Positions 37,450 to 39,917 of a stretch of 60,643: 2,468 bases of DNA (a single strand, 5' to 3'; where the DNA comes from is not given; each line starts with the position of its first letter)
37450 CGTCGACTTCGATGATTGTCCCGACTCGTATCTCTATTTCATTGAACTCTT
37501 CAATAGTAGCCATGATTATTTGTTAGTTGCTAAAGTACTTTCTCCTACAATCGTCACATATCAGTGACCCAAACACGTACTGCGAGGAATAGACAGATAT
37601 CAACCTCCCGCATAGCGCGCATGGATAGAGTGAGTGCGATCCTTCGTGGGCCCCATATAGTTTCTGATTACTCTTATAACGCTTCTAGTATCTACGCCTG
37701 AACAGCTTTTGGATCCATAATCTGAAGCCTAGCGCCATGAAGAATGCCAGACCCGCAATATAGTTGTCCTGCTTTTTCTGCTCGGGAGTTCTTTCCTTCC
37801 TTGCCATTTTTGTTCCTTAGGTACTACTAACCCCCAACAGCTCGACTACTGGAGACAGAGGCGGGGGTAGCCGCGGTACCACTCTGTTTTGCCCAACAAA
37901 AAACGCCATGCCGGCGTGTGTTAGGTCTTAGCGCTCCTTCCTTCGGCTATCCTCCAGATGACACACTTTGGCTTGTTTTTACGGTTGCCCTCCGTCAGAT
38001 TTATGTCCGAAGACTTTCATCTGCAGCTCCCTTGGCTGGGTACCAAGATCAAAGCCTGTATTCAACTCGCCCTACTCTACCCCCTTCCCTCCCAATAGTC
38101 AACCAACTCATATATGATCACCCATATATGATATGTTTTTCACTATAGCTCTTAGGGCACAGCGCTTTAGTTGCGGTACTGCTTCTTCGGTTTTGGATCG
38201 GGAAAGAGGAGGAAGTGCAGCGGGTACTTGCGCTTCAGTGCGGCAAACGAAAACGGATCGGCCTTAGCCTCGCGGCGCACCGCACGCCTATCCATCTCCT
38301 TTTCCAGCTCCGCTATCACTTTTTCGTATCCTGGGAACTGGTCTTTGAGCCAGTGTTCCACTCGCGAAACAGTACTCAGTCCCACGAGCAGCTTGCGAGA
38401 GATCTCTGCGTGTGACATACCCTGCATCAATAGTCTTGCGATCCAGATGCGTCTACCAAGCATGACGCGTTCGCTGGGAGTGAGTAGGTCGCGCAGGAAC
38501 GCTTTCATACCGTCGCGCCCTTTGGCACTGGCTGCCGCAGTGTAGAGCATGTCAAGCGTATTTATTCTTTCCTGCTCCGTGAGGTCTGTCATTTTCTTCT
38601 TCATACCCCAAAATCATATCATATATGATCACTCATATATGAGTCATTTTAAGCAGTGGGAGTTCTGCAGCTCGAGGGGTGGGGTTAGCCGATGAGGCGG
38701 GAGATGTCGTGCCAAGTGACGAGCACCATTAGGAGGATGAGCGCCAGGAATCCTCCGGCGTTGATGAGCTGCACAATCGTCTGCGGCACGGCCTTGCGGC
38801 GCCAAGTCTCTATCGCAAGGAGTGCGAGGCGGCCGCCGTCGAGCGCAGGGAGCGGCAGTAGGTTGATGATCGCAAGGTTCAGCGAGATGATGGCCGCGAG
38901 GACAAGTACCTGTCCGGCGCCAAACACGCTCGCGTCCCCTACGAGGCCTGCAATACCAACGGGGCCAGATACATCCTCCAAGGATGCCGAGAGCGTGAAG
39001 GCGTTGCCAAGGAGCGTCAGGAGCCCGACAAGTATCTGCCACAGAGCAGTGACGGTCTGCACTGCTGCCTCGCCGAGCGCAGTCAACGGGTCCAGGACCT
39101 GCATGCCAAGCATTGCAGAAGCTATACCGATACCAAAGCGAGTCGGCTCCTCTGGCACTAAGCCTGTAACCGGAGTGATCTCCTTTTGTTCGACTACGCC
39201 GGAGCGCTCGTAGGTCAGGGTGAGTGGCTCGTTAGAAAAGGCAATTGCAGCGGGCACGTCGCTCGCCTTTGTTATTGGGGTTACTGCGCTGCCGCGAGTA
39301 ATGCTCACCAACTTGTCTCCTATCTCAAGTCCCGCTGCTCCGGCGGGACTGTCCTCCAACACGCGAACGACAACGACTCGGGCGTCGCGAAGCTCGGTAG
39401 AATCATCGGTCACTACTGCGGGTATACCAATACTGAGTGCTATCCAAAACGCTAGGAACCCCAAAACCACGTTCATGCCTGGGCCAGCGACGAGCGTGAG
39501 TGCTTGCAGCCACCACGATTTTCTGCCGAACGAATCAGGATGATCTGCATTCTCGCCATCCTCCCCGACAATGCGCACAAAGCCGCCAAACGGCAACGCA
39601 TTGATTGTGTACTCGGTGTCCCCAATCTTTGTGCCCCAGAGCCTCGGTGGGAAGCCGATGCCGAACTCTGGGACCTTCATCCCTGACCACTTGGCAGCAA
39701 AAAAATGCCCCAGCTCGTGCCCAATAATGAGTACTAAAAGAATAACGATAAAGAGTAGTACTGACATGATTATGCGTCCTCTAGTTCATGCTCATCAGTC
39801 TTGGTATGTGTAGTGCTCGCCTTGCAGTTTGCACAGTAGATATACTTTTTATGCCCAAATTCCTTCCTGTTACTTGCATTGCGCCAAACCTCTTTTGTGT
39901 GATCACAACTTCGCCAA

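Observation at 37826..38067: T-box leader with a proline specifier and an ultrashort Stem I upstream of small ORF-csaA-proS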

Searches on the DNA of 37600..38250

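Call 4: search_rna_families(source=window, start=37600, end=38250, threshold=evalue, max_evalue=10, show_alignments=5)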
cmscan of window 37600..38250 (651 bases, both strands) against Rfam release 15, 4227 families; matches with E-value up to 10: 1.
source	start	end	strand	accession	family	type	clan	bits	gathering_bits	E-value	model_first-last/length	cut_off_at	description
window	37854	38061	-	RF00230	T-box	Cis-reg; leader;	-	40.1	93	2.1e-07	1-219/219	no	T-box leader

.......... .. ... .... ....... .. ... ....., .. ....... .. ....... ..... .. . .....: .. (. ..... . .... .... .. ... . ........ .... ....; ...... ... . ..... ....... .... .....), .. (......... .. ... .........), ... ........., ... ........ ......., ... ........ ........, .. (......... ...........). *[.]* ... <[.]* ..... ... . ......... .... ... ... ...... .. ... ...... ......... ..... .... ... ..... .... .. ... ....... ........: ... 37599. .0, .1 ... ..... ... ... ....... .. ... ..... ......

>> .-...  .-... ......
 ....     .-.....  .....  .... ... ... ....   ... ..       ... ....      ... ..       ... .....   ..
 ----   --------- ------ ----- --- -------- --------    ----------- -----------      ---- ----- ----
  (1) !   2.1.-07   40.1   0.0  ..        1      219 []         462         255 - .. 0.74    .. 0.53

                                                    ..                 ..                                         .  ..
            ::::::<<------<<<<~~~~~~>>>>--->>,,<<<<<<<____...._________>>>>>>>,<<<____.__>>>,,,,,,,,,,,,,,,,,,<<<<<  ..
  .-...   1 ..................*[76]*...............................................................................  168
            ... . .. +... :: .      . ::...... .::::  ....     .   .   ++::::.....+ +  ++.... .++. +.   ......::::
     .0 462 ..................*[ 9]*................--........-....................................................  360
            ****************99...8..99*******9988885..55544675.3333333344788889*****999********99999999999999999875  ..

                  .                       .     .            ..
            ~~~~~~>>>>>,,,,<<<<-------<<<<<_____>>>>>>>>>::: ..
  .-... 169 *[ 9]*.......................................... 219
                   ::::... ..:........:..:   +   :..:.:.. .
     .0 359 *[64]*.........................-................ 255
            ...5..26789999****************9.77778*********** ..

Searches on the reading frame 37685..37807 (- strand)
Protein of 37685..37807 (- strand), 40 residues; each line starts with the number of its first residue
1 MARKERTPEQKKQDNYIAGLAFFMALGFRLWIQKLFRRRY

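Call 9: search_protein_families(library=pfam, proteins=[window:37685-37807:-], max_evalue=0.01)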
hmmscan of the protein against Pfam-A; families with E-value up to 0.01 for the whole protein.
window:37685-37807:- (40 aa): 0 families

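Call 54: find_homologous_proteins(query=window:37685-37807:-, max_evalue=0.001)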
Query window:37685-37807:-: no candidate shares three 5-residue words with the query. No homologue found.

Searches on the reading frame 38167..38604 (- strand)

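Call 9: search_protein_families(library=pfam, proteins=[window:38167-38604:-], max_evalue=0.01)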
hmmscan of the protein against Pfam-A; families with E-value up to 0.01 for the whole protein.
window:38167-38604:- (145 aa): 3 families
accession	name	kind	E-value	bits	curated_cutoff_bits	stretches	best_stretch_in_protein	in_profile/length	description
PF01371.25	Trp_repressor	-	3.2e-16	59.6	27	1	16-100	2-87/88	Trp repressor protein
PF13936.12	HTH_38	-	0.0018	18.4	27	1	52-82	10-40/44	Helix-turn-helix domain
PF13384.12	HTH_23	-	0.0037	17.5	24.6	0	52-85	7-40/50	Homeodomain-like domain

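Call 78: search_protein_families(library=ncbifam, proteins=[window:38167-38604:-], max_evalue=0.00001)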
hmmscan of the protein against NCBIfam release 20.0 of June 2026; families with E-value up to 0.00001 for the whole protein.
window:38167-38604:- (145 aa): 2 families
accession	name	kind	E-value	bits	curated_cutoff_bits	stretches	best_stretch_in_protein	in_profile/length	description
TIGR01321.1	TrpR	equivalog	3.6e-07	30.5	67.25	1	13-87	5-80/94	trp operon repressor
TIGR02531.1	yecD_yerC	hypoth_equivalog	6.5e-07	29.7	42.2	1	15-96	3-84/88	YerC/YecD family TrpR-related protein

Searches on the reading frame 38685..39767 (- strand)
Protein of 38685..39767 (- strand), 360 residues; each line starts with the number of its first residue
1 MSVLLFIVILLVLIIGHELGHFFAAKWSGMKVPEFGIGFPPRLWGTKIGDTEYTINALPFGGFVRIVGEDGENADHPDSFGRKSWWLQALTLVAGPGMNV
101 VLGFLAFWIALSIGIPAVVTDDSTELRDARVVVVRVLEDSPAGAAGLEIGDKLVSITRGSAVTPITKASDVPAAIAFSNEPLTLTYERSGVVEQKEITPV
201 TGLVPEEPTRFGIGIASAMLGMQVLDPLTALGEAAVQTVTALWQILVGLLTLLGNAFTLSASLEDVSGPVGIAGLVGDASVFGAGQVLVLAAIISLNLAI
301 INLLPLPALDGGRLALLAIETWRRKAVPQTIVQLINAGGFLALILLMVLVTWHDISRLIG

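Call 9: search_protein_families(library=pfam, proteins=[window:38685-39767:-], max_evalue=0.01)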
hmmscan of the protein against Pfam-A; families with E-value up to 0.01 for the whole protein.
window:38685-39767:- (360 aa): 4 families
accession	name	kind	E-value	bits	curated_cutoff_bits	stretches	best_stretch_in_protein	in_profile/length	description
PF02163.28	Peptidase_M50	-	1.6e-56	191.6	27.2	1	6-346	2-221/221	Peptidase family M50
PF13180.12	PDZ_2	-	7.5e-05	23.4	27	1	114-196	4-77/80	PDZ domain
PF17820.7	PDZ_6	-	0.00035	20.7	27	1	132-156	1-25/54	PDZ domain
PF00595.29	PDZ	-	0.00053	20.8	23.2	1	121-185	20-79/81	PDZ domain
